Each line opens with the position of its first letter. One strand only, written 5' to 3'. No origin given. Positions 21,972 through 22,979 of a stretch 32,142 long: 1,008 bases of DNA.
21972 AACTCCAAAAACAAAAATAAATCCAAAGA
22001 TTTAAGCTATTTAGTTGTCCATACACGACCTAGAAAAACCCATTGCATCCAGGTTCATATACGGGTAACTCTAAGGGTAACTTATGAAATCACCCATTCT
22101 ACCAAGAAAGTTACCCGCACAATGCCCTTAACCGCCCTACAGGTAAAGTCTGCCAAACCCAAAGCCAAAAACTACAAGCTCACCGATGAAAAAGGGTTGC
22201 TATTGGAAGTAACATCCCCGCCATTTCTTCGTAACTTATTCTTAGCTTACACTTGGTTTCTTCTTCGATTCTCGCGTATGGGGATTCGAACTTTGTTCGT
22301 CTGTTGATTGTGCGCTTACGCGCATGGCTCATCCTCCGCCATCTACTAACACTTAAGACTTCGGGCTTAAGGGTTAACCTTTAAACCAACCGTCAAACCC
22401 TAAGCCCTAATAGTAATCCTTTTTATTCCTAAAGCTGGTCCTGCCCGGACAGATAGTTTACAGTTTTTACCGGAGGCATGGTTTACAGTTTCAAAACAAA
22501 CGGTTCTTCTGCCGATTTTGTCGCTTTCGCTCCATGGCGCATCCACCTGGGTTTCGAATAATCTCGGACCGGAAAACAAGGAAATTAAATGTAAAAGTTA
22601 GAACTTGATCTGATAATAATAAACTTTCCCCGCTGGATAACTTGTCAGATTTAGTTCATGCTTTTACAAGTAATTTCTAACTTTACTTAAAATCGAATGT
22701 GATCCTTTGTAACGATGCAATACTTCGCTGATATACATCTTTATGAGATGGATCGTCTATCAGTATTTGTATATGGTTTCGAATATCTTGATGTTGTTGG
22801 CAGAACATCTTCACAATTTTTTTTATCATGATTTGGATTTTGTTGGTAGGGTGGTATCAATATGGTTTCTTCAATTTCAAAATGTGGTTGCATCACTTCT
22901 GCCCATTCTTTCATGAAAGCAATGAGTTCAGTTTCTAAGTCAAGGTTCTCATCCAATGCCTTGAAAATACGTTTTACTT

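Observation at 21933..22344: Integrase scar: a 17-bp attL/attR duplication bracketing a 33-codon remnant of a P4-family integrase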

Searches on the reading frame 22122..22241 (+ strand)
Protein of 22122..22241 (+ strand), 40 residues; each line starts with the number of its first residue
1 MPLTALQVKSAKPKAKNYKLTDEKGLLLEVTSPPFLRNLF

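Call 36: search_protein_representatives(protein=window:22122-22241:+)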
Query: 40 residues. Proteins with E-value up to 0.001 (for the whole library): 8; up to 1e-10: 0; up to 1e-30: 0. The best 8 are listed.
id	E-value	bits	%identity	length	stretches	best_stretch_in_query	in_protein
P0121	2.6e-08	48.2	42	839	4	3-31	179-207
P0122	4.0e-05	38.5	77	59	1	1-31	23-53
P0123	1.2e-04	37.0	62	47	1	1-34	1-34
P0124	7.3e-04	34.7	59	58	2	1-27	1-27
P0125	7.7e-04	34.6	77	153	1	1-30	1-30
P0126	7.9e-04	34.6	74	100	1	1-31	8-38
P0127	8.1e-04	34.5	75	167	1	1-32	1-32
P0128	8.5e-04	34.5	68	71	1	2-32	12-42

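Call 39: search_protein_families(library=pfam, proteins=[P0121, P0122, P0123, P0124, P0125, P0126, P0127, P0128], max_evalue=0.01)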
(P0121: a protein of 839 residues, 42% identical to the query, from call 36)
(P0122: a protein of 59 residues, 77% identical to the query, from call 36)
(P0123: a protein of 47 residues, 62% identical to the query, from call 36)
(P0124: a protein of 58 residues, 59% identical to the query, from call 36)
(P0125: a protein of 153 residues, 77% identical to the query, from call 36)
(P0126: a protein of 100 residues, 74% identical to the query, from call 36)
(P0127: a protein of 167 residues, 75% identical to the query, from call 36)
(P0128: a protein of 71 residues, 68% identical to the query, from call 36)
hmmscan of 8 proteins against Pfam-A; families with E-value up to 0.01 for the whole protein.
P0121 (839 aa): 1 family
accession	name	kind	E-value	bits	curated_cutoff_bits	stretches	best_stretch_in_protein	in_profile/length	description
PF13356.12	Arm-DNA-bind_3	-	5.4e-83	273.6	27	5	179-262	1-78/83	Arm DNA-binding domain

P0122 (59 aa): 1 family
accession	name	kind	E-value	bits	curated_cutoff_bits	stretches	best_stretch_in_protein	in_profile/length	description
PF13356.12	Arm-DNA-bind_3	-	0.00014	22.3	27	1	25-58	1-32/83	Arm DNA-binding domain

P0123 (47 aa): 1 family
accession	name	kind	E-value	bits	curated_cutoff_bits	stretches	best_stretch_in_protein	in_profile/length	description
PF13356.12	Arm-DNA-bind_3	-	4.5e-05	23.9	27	1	3-35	1-31/83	Arm DNA-binding domain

P0124 (58 aa): 1 family
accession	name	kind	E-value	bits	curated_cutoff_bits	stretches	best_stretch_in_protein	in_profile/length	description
PF13356.12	Arm-DNA-bind_3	-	3.3e-06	27.6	27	0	3-28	1-25/83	Arm DNA-binding domain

P0125 (153 aa): 1 family
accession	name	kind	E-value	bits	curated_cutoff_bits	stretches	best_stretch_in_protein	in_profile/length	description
PF13356.12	Arm-DNA-bind_3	-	1.2e-26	93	27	1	3-87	1-82/83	Arm DNA-binding domain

P0126 (100 aa): 1 family
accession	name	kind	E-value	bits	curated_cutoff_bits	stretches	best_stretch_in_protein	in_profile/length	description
PF13356.12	Arm-DNA-bind_3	-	6.1e-09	36.3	27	1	10-64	1-50/83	Arm DNA-binding domain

P0127 (167 aa): 1 family
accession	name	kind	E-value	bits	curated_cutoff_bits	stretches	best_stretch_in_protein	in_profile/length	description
PF13356.12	Arm-DNA-bind_3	-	4.6e-20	72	27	1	3-75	1-70/83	Arm DNA-binding domain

P0128 (71 aa): 1 family
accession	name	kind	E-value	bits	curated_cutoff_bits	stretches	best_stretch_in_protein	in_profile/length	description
PF13356.12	Arm-DNA-bind_3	-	1e-05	26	27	1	13-47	1-34/83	Arm DNA-binding domain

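Call 47: search_dna_similar(query=window:22122-22241:+, collection=phages, mode=protein, max_evalue=1, max_rows=15)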
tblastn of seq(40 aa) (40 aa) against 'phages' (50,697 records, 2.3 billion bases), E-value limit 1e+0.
Records with a match: 57; places in all: 58; records where one place covers at least 80% of the query: 15.
Best place of each record, by identity: 60-80% 2; <60% 55.
By first word of the organism name: Pseudomonas 27; Salmonella 9; Enterobacteria 5; Pasteurella 5; Moraxella 3; Achromobacter 2; Erwinia 2; Escherichia 2; Listeria 2.
By host as written in the record: Pseudomonas aeruginosa 18; - 10; Moraxella catarrhalis 3; Escherichia coli 2; Pseudomonas sp. 2; Pseudomonas aeruginosa PAO1 2; Escherichia coli O157:H7 ATCC 43895 2; Salmonella enterica subsp. enterica serovar Kentucky 2; and 13 more.
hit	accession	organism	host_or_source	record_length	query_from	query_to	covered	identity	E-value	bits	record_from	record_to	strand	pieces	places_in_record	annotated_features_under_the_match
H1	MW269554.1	Achromobacter phage vB_AchrS_AchV4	-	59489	1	39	98%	50.0%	3e-1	32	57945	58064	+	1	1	DNA-binding domain-containing integrase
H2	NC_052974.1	Achromobacter phage vB_AchrS_AchV4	-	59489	1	39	98%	50.0%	3e-1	32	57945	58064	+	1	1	DNA-binding domain-containing integrase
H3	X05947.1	Enterobacteria phage P4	-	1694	1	32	80%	56.3%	4e-3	37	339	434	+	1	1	integrase (P4 int) (AA 1-440) | promoter | minus_10_signal | minus_35_signal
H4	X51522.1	Enterobacteria phage P4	-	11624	1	32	80%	56.3%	4e-3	37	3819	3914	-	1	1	unnamed protein product; int gene product (AA 1-440)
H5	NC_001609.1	Enterobacteria phage P4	Escherichia coli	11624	1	32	80%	56.3%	4e-3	37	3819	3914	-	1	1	integrase arm-type DNA-binding domain-containing protein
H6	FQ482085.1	Erwinia phage phiEt88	-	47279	3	34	80%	53.1%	1e-1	33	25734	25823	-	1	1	phage integrase family site-specific recombinase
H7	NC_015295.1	Erwinia phage phiEt88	-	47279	3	34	80%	53.1%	1e-1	33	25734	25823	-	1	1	tyrosine-type recombinase/integrase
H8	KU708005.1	Pseudomonas phage phiAH14b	Pseudomonas sp. ANT_H14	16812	1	31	78%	51.6%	6e-3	37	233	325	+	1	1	integrase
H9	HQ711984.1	Pseudomonas phage phi297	Pseudomonas aeruginosa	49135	1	31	78%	51.6%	4e-1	32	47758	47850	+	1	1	integrase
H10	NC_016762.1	Pseudomonas phage phi297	Pseudomonas aeruginosa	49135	1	31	78%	51.6%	4e-1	32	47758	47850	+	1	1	integrase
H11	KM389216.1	Pseudomonas phage F_ET605sp/Pa1651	-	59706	1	31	78%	51.6%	4e-1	32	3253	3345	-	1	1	record has no annotation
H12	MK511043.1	Pseudomonas phage vB_Pae_BR228a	Pseudomonas aeruginosa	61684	1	31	78%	51.6%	4e-1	32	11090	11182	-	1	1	none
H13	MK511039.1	Pseudomonas phage vB_Pae_CF24a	Pseudomonas aeruginosa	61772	1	31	78%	51.6%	4e-1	32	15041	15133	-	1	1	none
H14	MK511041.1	Pseudomonas phage vB_Pae_CF69a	Pseudomonas aeruginosa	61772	1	31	78%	51.6%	4e-1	32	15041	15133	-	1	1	none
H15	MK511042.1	Pseudomonas phage vB_Pae_CF126a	Pseudomonas aeruginosa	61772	1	31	78%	51.6%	4e-1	32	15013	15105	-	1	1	none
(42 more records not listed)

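Call 48: search_dna_similar(query=window:22122-22241:+, collection=plasmids, mode=protein, max_evalue=1, max_rows=15)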
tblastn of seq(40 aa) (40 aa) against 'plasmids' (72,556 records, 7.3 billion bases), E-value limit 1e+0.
Records with a match: 67; places in all: 73; records where one place covers at least 80% of the query: 14.
Best place of each record, by identity: 60-80% 13; <60% 54.
By first word of the organism name: Ralstonia 25; Escherichia 15; Klebsiella 5; Moellerella 5; Aminobacter 2; Salmonella 2; Vibrio 2; Acinetobacter 2; Raoultella 1; Xenorhabdus 1; and 7 more.
By predicted mobility (MOB-suite, as given by PLSDB): mobilizable 28; non-mobilizable 27; conjugative 12.
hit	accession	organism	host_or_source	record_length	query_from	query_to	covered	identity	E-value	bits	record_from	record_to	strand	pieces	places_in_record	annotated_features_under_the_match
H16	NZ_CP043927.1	Klebsiella quasipneumoniae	Homo sapiens,rectal swab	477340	1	32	80%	65.6%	2e-5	45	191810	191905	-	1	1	integrase arm-type DNA-binding domain-containing protein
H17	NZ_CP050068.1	Klebsiella aerogenes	cell culture,water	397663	1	32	80%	65.6%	2e-5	45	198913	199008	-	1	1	integrase arm-type DNA-binding domain-containing protein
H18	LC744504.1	Escherichia coli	-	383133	1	32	80%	65.6%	2e-5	45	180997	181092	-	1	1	integrase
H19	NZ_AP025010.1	Raoultella ornithinolytica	-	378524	1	32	80%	65.6%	2e-5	45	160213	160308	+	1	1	integrase arm-type DNA-binding domain-containing protein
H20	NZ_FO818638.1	Xenorhabdus bovienii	-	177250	1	32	80%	65.6%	9e-5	43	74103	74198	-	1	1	none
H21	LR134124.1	Klebsiella aerogenes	not available: to be reported later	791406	1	32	80%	62.5%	5e-3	38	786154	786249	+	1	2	intS_3: Integrase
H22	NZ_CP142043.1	Pseudomonas veronii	cell culture,ground water from aniline ...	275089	1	30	75%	63.3%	2e-3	40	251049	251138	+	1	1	tyrosine-type recombinase/integrase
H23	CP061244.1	Escherichia coli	Homo sapiens,cell culture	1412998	1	30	75%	63.3%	3e-3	39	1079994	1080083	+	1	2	integrase arm-type DNA-binding domain-containing protein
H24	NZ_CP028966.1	Aminobacter sp. MSH1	Soil,Dichlobenil-treated soil sampled ...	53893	1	37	93%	51.4%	7e-2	35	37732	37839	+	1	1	integrase arm-type DNA-binding domain-containing protein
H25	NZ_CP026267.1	Aminobacter sp. MSH1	bacterial isolate,soil from courtyard ...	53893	1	37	93%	51.4%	7e-2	35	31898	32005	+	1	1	integrase arm-type DNA-binding domain-containing protein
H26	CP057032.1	Escherichia coli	culture,Pooled cattle faecal samples ...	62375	1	37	93%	51.3%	2e-4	42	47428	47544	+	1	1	tyrosine-type recombinase/integrase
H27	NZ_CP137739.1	Escherichia coli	mixed culture,pig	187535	1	37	93%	51.3%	2e-4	42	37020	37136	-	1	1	integrase arm-type DNA-binding domain-containing protein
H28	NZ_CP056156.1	Enterobacter hormaechei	culture,Wastewater influent sample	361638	1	31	78%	58.1%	2e-2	37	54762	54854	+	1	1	none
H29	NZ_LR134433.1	Legionella adelaidensis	environmental,Cooling tower water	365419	1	28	70%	64.3%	2e-3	39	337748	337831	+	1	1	tyrosine-type recombinase/integrase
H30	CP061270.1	Escherichia coli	Sheep,cell culture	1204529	1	32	80%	56.3%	1e-2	37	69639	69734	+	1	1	integrase arm-type DNA-binding domain-containing protein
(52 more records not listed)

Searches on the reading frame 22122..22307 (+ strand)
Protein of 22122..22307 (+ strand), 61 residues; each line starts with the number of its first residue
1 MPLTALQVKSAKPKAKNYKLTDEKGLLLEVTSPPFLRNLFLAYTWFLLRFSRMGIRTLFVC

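Call 8: search_protein_families(library=pfam, proteins=[window:22122-22307:+], max_evalue=10)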
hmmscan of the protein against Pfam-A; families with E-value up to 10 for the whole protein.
window:22122-22307:+ (61 aa): 1 family
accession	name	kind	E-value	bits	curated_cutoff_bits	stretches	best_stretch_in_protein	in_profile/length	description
PF13356.12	Arm-DNA-bind_3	-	0.0013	19.3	27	1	3-33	1-28/83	Arm DNA-binding domain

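Call 16: find_homologous_proteins(query=window:22122-22304:+, max_evalue=0.01)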
Query seq(61 aa): 1 candidates shared short words with the query, none scored E <= 0.01.

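Call 66: find_related_loci(query=window:22122-22304:+, collection=viral_contigs, flank=3000)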
Query window:22122-22304:+ (61 aa) in viral_contigs; peptide patterns used: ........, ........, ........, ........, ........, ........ (x = any residue, [..] = any of these).
37 stretches matched a pattern, but none encodes a relative of the query by tblastn (E <= 1e-3).

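Call 73: find_encoding_contigs(protein=window:22122-22307:+, flank=10000, max_places=10)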
Protein window:22122-22307:+ (61 aa): no gene with exactly this product is on record in the collection.

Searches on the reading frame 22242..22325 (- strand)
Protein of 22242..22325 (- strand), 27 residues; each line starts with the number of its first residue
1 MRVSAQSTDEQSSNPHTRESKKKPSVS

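Call 40: search_protein_families(library=pfam, proteins=[window:22242-22325:-], max_evalue=1)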
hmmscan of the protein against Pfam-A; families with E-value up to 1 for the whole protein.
window:22242-22325:- (27 aa): 0 families

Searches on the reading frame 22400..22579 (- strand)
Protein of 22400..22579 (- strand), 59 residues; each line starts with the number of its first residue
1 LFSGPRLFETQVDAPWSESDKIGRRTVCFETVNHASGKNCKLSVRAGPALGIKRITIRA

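Call 40: search_protein_families(library=pfam, proteins=[window:22400-22579:-], max_evalue=1)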
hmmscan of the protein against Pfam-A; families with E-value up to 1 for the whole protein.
window:22400-22579:- (59 aa): 0 families

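Call 43: find_encoding_contigs(protein=window:22403-22546:-, flank=10000, max_places=10)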
Protein seq(48 aa) (48 aa): no gene with exactly this product is on record in the collection.

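Call 46: find_encoding_contigs(protein=window:22400-22546:-, flank=10000, max_places=10)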
Protein window:22400-22546:- (48 aa): no gene with exactly this product is on record in the collection.

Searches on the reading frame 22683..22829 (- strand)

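Call 40: search_protein_families(library=pfam, proteins=[window:22683-22829:-], max_evalue=1)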
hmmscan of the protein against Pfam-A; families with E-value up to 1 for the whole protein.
window:22683-22829:- (48 aa): 1 family
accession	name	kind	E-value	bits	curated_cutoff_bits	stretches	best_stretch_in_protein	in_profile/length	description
PF07870.16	DUF1657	-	0.053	13.9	27.7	0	6-23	28-45/49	Protein of unknown function (DUF1657)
